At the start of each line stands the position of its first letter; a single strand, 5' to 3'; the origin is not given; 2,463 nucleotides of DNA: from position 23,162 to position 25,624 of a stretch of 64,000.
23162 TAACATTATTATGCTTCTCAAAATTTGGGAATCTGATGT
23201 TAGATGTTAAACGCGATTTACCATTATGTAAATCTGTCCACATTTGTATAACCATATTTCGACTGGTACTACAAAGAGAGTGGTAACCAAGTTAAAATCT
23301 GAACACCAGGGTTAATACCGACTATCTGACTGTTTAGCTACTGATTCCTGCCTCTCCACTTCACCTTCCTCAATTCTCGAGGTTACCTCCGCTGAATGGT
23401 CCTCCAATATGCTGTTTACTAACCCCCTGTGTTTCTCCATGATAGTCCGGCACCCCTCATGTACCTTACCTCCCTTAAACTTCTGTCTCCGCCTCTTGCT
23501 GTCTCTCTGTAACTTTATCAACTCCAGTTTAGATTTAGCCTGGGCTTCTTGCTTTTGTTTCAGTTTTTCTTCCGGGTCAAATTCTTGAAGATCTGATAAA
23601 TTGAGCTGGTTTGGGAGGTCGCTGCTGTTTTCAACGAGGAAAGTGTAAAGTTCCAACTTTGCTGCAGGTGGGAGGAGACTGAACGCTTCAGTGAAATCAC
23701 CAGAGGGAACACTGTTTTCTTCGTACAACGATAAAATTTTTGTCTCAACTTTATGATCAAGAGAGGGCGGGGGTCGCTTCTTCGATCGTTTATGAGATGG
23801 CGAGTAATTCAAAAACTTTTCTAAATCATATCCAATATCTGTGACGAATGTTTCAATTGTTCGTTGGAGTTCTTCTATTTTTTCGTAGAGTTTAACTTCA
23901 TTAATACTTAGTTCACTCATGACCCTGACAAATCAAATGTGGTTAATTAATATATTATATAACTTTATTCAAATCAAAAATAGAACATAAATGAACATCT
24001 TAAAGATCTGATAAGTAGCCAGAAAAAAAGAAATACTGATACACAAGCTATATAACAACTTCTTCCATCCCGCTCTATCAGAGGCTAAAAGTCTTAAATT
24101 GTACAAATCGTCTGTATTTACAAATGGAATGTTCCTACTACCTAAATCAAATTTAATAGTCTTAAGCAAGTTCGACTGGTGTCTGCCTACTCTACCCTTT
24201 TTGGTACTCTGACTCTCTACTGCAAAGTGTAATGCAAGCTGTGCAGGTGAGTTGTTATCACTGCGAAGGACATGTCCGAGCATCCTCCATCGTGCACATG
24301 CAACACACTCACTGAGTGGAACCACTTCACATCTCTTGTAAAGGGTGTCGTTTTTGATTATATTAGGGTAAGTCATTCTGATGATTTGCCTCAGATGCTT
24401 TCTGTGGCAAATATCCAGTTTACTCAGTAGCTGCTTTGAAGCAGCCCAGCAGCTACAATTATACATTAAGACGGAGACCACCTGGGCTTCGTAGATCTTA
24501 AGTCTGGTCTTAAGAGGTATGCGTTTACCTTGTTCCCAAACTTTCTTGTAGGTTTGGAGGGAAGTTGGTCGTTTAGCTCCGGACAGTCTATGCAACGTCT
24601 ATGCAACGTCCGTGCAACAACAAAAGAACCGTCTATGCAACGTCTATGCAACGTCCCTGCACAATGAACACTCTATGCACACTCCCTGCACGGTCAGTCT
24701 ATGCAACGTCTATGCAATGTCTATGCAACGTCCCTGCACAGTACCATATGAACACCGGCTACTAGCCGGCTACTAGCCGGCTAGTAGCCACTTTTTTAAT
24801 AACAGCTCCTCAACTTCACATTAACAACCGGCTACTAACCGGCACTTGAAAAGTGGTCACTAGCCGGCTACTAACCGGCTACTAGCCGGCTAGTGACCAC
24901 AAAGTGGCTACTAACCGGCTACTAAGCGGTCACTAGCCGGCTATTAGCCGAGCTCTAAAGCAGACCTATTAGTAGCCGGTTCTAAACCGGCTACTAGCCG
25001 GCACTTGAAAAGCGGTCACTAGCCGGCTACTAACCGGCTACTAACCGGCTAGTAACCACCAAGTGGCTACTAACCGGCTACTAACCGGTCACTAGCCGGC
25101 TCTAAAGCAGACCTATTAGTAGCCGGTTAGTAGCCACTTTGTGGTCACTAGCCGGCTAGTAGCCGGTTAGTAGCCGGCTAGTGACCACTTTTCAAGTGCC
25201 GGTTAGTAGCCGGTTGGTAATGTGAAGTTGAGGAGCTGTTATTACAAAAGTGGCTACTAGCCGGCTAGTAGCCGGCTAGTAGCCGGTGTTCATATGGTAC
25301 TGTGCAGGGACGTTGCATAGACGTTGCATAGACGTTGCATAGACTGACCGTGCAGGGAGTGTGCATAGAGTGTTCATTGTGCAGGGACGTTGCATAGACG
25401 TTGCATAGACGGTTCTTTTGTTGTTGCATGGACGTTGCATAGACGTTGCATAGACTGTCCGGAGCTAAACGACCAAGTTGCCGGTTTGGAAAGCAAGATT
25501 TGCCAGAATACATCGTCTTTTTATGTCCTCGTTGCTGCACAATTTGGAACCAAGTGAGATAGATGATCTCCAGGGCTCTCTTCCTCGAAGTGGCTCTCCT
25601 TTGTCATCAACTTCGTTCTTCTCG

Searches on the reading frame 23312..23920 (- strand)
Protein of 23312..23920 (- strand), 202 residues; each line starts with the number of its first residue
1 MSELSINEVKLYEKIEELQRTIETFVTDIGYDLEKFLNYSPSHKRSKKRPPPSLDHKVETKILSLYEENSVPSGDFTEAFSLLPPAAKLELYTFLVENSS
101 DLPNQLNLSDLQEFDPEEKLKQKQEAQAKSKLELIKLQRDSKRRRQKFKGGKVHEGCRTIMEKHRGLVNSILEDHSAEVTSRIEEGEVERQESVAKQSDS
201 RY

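Call 26: search_protein_families(library=pfam, proteins=[window:23312-23920:-], max_evalue=0.001)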
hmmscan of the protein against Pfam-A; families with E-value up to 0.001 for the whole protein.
window:23312-23920:- (202 aa): 0 families

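Call 83: find_encoding_contigs(protein=window:23315-23920:-, flank=10000, max_places=6)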
Protein seq(202 aa) (202 aa): no gene with exactly this product is on record in the collection.

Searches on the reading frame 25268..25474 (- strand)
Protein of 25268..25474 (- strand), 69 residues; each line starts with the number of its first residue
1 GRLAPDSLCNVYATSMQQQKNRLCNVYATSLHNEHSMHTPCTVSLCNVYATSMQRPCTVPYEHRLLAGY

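Call 27: find_homologous_proteins(query=window:25268-25474:-, max_evalue=0.001)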
Query seq(69 aa) (69 aa): 3 proteins with E <= 0.001 among 3 candidates.
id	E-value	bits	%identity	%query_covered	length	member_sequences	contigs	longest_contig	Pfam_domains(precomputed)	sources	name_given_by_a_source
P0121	4.3e-32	127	86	100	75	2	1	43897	-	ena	-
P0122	8.2e-8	50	54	61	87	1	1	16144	-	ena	-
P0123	1.3e-5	43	51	55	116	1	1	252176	-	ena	-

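Call 28: find_encoding_contigs(protein=P0121, flank=10000, max_places=10)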
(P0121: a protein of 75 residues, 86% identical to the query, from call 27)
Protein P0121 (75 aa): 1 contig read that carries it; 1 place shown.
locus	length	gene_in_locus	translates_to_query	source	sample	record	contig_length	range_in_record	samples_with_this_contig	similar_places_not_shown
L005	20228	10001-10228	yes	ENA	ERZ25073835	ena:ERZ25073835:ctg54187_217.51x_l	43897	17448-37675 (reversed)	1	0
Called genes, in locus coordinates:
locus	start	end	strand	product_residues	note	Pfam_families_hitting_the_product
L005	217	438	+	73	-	-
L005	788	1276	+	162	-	-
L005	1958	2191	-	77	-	-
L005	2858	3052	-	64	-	-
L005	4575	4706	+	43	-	-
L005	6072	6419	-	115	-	-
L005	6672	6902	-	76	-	-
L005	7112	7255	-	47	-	-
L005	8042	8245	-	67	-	-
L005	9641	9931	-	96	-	-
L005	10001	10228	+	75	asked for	-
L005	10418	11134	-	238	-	-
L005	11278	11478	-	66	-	-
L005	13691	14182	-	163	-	-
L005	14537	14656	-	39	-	-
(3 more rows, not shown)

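Call 29: find_encoding_contigs(protein=P0122, flank=10000, max_places=10)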
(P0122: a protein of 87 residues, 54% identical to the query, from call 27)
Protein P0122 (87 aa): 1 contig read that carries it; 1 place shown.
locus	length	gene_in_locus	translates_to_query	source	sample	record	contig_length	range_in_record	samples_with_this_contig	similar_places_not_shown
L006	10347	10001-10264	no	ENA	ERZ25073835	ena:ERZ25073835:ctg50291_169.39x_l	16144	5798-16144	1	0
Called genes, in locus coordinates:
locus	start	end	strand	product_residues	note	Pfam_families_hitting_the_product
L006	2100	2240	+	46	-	-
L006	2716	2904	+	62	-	-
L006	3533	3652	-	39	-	-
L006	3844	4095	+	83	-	-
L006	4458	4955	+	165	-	-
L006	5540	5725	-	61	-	-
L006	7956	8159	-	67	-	-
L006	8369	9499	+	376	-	-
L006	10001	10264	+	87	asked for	-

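Call 30: find_encoding_contigs(protein=P0123, flank=10000, max_places=10)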
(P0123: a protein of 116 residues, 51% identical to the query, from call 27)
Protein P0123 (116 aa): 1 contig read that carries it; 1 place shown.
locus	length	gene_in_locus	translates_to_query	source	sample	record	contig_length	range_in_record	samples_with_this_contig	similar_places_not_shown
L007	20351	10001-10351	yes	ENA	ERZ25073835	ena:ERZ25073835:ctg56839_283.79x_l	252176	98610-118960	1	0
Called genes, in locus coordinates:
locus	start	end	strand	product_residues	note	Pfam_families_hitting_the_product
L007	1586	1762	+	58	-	-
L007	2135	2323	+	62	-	-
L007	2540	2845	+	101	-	-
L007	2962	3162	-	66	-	-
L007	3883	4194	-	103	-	-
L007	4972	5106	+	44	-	-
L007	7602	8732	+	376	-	-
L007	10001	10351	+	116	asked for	-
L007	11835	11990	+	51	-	-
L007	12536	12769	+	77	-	-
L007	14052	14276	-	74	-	-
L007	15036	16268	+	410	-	PF25766:TPR_RPAP1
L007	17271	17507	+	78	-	-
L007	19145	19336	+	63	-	-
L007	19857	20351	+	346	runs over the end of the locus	-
